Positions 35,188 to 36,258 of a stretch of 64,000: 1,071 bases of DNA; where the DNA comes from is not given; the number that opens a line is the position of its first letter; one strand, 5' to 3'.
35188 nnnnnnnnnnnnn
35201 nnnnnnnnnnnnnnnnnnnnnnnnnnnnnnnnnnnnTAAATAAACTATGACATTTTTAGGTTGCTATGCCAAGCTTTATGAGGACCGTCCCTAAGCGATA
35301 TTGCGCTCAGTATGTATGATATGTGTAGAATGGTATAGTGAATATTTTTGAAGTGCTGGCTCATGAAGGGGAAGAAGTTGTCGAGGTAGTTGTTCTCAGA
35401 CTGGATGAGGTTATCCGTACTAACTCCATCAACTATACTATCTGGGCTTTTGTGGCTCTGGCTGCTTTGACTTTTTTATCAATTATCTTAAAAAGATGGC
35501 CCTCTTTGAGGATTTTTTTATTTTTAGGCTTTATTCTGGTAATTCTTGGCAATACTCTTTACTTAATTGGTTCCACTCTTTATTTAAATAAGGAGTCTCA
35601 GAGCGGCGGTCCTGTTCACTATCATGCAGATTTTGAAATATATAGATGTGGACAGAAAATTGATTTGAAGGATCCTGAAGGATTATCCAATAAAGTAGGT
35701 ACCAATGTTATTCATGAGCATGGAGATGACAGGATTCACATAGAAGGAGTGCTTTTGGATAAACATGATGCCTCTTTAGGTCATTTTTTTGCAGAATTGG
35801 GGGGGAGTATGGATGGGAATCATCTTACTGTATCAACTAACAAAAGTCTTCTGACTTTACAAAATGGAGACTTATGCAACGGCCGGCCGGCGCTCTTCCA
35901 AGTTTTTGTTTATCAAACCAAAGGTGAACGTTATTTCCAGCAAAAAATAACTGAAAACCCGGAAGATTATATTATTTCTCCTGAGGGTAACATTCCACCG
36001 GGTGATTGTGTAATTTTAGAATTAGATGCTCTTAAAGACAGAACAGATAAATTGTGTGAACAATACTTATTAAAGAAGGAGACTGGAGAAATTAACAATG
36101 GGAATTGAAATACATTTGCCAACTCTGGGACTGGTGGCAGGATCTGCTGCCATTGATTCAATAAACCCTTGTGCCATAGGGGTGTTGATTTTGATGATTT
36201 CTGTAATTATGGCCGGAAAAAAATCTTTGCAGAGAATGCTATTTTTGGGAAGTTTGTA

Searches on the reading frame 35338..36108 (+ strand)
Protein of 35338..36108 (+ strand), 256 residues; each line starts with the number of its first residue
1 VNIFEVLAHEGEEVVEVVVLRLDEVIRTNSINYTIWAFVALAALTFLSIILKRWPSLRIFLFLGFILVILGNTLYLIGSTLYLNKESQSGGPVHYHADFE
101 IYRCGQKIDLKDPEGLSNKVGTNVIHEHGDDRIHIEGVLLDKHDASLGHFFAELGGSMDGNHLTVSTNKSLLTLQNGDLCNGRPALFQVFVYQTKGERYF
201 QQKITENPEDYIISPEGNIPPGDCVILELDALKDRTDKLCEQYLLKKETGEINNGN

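Call 62: find_homologous_proteins(query=window:35338-36108:+, max_evalue=1e-10)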
Query window:35338-36108:+ (256 aa): 476 proteins with E <= 1e-10 among 1288 candidates; the best 120 are listed.
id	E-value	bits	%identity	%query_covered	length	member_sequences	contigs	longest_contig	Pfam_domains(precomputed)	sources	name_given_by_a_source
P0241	1.3e-164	564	96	100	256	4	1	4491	-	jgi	-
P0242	1.0e-140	485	80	100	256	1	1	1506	-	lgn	-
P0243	2.8e-140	484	80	100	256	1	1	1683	-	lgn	-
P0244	1.2e-118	413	69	100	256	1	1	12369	-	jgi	jgi:hypothetical protein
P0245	8.7e-108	377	65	95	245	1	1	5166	-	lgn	-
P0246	1.3e-107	377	63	99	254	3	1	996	-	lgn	-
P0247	1.7e-107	376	62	99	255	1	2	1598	-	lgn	-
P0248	5.0e-107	375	63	99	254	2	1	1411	-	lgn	-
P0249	1.2e-105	370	62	99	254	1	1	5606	-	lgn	-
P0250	2.5e-105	369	62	99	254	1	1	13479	-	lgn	-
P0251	7.2e-103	361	60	98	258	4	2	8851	-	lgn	-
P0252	1.4e-98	347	58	100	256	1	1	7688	-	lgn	-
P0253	6.3e-98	345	58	98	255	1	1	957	-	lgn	-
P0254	3.4e-97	343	60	99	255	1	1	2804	-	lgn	-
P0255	7.4e-97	342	57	99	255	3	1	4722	-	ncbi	-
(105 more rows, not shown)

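Call 63: find_encoding_contigs(protein=P0241, flank=6000, max_places=4)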
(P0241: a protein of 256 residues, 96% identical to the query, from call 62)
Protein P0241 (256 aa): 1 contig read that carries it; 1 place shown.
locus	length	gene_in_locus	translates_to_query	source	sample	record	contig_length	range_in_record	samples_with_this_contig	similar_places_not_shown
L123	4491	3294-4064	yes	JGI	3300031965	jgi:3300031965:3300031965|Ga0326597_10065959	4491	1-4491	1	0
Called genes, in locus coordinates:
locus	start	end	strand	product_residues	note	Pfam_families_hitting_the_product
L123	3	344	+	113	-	?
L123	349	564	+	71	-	-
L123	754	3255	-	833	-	PF00690:Cation_ATPase_N, PF00122:E1-E2_ATPase, PF00702:Hydrolase, PF13246:Cation_ATPase, PF12710:HAD (weak), PF00689:Cation_ATPase_C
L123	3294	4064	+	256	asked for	-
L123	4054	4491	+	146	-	?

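Call 64: find_encoding_contigs(protein=P0244, flank=8000, max_places=3)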
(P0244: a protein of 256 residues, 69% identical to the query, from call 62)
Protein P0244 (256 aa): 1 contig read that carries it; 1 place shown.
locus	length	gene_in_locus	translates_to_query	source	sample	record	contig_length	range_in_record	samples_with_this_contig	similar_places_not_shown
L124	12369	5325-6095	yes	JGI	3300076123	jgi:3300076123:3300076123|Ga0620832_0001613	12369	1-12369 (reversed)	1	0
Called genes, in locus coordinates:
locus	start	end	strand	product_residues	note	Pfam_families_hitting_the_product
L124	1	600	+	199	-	?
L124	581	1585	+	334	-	PF02254:TrkA_N (faint), PF00389:2-Hacid_dh, PF02826:2-Hacid_dh_C, PF03446:NAD_binding_2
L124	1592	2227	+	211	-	-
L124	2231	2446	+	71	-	-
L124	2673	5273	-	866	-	PF00690:Cation_ATPase_N, PF00122:E1-E2_ATPase, PF00702:Hydrolase, PF13246:Cation_ATPase, PF00689:Cation_ATPase_C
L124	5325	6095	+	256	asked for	-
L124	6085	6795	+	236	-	PF11139:SfLAP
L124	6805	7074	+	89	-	PF03477:ATP-cone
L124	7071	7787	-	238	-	PF03734:YkuD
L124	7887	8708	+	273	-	PF00768:Peptidase_S11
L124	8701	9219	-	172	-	-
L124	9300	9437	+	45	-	-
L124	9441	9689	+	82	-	PF14026:SCO4226-like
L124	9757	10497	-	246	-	-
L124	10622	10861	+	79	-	-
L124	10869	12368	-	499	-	?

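Call 65: find_encoding_contigs(protein=P0250, flank=8000, max_places=3)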
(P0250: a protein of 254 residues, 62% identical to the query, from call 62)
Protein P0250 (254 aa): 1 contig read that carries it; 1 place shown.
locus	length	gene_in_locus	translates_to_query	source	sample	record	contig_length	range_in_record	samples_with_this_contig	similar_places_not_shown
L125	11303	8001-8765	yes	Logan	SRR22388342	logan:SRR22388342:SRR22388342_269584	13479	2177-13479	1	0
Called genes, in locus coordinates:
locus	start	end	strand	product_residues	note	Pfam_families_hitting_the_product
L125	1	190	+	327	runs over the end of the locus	PF00294:PfkB, PF08543:Phos_pyr_kin (weak)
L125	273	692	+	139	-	-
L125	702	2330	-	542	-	PF01565:FAD_binding_4, PF02913:FAD-oxidase_C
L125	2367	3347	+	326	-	PF00070:Pyr_redox (faint), PF00890:FAD_binding_2 (faint), PF01134:GIDA (weak), PF01946:Thi4 (faint), PF03486:HI0933_like (faint), PF07992:Pyr_redox_2, PF12831:FAD_oxidored (weak), PF13738:Pyr_redox_3, +1 more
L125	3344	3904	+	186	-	PF01769:MgtE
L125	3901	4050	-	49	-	-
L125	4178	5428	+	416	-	PF01595:CNNM, PF00571:CBS, PF03471:CorC_HlyC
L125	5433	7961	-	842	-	PF00690:Cation_ATPase_N, PF00122:E1-E2_ATPase, PF00702:Hydrolase, PF13246:Cation_ATPase, PF08282:Hydrolase_3 (faint), PF00689:Cation_ATPase_C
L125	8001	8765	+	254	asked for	-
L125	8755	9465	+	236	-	PF11139:SfLAP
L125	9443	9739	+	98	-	PF03477:ATP-cone (weak)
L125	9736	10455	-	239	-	PF03734:YkuD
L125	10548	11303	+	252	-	?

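Call 68: search_protein_families(library=pfam, proteins=[window:35338-36108:+], max_evalue=0.1)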
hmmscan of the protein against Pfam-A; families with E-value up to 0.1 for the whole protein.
window:35338-36108:+ (256 aa): 1 family
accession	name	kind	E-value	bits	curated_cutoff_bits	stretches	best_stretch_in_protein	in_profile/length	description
PF13567.11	DUF4131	-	0.056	13.6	31.6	1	30-72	2-46/165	Domain of unknown function (DUF4131)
